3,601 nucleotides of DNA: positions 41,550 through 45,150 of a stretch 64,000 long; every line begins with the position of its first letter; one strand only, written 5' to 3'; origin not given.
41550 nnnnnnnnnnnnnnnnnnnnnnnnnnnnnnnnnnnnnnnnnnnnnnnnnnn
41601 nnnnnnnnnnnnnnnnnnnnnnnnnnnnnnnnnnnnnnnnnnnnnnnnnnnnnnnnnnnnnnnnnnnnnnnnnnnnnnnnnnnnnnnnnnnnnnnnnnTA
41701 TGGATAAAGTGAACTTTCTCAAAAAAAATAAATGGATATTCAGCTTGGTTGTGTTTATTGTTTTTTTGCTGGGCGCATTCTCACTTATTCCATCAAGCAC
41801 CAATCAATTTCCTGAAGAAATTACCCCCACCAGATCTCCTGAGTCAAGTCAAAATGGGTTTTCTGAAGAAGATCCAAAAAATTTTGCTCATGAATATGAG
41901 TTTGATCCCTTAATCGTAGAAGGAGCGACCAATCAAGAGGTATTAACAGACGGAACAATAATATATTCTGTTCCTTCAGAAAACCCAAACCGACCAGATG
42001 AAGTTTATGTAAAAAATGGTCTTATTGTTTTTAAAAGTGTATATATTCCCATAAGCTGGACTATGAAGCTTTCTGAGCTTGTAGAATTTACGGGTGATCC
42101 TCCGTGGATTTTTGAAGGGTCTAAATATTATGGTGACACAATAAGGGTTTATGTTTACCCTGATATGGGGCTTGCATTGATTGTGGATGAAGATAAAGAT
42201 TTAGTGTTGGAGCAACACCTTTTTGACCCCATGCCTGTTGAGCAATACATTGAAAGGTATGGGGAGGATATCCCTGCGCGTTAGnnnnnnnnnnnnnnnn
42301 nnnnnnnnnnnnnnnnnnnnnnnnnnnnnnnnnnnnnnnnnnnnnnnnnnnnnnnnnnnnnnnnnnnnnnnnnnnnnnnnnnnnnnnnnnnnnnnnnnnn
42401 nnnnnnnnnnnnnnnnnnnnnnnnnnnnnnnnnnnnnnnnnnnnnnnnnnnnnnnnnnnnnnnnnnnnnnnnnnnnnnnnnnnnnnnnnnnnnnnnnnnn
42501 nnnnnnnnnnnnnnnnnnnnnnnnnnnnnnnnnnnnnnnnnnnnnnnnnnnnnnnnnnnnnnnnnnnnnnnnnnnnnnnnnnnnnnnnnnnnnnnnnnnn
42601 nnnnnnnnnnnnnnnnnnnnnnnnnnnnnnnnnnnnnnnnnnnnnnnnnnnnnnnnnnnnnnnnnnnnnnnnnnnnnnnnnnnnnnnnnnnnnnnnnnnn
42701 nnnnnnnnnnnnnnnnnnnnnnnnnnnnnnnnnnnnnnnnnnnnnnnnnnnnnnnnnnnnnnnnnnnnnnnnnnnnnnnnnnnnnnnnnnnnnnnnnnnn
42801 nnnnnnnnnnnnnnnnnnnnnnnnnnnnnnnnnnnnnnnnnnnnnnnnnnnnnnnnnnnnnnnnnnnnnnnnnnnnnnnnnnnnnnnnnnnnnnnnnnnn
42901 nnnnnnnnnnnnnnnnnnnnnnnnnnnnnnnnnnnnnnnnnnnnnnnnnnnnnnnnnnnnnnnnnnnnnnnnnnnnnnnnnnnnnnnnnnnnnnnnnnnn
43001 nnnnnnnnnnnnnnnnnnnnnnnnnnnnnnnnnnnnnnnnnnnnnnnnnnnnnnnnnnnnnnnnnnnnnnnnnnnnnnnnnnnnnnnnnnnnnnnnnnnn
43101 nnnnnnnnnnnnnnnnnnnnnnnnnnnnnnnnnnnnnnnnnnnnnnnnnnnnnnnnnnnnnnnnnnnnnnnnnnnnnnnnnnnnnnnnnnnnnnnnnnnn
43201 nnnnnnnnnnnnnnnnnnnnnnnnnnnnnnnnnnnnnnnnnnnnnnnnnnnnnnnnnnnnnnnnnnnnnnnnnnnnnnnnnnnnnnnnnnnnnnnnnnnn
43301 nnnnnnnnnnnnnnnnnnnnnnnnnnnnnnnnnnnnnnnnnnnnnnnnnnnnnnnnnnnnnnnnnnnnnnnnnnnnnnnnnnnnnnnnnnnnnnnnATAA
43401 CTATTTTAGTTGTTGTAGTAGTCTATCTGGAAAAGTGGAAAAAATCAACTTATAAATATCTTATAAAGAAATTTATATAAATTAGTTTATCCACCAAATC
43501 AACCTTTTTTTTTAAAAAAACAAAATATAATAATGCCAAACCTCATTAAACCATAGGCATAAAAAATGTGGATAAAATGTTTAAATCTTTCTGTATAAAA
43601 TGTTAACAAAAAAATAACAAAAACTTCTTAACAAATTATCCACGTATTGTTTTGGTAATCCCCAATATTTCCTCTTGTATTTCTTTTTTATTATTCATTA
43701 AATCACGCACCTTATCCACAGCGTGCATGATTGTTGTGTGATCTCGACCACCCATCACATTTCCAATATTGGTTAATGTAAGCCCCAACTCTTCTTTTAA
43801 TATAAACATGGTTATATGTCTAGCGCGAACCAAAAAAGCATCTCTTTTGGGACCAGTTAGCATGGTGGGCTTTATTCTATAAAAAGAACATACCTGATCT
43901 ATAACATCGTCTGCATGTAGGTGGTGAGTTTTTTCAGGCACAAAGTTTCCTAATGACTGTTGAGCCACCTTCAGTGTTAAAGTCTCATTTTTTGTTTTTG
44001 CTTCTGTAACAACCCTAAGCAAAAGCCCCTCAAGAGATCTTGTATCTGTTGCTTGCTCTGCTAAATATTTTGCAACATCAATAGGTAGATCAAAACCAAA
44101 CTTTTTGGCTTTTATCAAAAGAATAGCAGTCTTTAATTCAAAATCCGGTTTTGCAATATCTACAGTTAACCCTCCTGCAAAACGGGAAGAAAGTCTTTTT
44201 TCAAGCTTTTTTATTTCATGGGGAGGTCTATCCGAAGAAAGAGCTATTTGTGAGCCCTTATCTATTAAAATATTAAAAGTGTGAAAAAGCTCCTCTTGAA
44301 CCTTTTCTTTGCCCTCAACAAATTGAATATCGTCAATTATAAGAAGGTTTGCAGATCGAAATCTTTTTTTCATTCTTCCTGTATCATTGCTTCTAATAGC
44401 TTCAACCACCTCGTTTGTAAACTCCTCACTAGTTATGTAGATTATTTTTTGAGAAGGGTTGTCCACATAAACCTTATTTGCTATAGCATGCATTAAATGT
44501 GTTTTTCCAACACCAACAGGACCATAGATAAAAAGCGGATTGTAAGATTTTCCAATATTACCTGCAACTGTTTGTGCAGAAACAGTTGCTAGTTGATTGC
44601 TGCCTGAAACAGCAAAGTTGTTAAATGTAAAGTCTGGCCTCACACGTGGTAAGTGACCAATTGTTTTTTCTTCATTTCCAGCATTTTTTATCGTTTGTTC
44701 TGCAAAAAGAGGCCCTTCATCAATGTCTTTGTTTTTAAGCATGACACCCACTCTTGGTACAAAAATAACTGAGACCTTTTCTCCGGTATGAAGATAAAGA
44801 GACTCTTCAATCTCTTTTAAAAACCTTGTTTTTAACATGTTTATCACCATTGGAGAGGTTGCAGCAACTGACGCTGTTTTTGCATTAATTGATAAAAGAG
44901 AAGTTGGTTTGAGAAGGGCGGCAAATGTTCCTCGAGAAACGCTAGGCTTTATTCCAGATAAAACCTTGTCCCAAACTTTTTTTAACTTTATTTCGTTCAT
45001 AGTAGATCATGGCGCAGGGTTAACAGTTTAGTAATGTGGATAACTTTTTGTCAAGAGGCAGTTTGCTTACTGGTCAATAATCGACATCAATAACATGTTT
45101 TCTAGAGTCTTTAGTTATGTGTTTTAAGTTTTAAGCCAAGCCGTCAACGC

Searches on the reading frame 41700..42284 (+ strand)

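Call 6: search_protein_families(library=pfam, proteins=[window:41700-42284:+], max_evalue=0.01)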
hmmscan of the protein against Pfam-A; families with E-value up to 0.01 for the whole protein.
window:41700-42284:+ (194 aa): 0 families

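Call 63: search_protein_families(library=ncbifam, proteins=[window:41700-42284:+], max_evalue=0.05)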
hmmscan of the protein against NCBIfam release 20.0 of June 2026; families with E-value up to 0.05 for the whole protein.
window:41700-42284:+ (194 aa): 0 families

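Call 64: search_protein_families(library=pfam, proteins=[window:41700-42284:+], max_evalue=1)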
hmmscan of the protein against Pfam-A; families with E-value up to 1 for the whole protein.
window:41700-42284:+ (194 aa): 1 family
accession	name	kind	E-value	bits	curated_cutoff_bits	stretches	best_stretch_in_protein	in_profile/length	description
PF11027.13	DUF2615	-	0.073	13.6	23.4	1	8-59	50-100/104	Protein of unknown function (DUF2615)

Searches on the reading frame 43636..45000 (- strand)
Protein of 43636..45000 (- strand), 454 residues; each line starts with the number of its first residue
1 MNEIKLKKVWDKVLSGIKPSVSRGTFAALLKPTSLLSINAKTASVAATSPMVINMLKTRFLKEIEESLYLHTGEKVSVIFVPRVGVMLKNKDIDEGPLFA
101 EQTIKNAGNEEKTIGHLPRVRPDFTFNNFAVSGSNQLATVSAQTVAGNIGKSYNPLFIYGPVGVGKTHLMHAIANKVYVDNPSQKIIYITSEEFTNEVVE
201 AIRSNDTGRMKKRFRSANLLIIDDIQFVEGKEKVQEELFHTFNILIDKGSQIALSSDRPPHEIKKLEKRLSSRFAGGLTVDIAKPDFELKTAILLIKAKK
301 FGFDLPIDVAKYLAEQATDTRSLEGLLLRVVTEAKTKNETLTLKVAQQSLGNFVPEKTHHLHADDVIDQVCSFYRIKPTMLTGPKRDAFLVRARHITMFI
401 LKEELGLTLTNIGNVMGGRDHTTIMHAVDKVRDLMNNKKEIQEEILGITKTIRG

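Call 6: search_protein_families(library=pfam, proteins=[window:43636-45000:-], max_evalue=0.01)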
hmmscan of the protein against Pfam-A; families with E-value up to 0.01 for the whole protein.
window:43636-45000:- (454 aa): 15 families
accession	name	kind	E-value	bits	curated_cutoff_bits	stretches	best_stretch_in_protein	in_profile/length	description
PF00308.24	Bac_DnaA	-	1.7e-62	210.8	23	1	122-281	3-162/162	Bacterial DnaA ATPAse domain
PF08299.17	Bac_DnaA_C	-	3.3e-21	75.5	31.5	1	364-431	2-69/69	Bacterial dnaA protein helix-turn-helix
PF13173.12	AAA_14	-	1.3e-08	35.3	27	1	154-242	3-88/129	AAA domain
PF01695.23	IstB_IS21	-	2.4e-08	34.2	24.1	1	156-257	95-193/238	IstB-like ATP binding protein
PF00004.35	AAA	-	1.3e-07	32.6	21.2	1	157-251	2-97/131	ATPase family associated with various cellular activities (AAA)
PF01637.24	ATPase_2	-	7.1e-07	29.7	33.2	1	152-257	19-117/225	ATPase domain predominantly from Archaea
PF13401.12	AAA_22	-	2.5e-06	28.3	27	1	155-252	7-116/130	AAA domain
PF12775.13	AAA_7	-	5e-05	23.3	25.8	1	137-226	17-110/181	P-loop containing dynein motor region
PF11638.13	DnaA_N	-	7.6e-05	22.8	24.6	1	8-68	2-63/65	DnaA N-terminal domain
PF13191.12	AAA_16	-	0.00061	20.8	32.6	1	150-245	22-123/167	AAA ATPase domain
PF03969.22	AFG1_ATPase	-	0.0043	16.5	27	1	152-226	60-136/361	AFG1-like ATPase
PF01443.25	Viral_helicase1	-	0.0044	17.3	21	1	162-276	7-121/228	Viral superfamily 1 RNA helicase core domain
PF02562.22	PhoH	-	0.0049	16.8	27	1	152-236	18-98/205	PhoH-like protein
PF07728.20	AAA_5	-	0.0064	16.9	22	0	155-239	1-87/139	AAA domain (dynein-related subfamily)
PF00910.28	RNA_helicase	-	0.009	16.9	21.5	0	157-189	2-36/105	RNA helicase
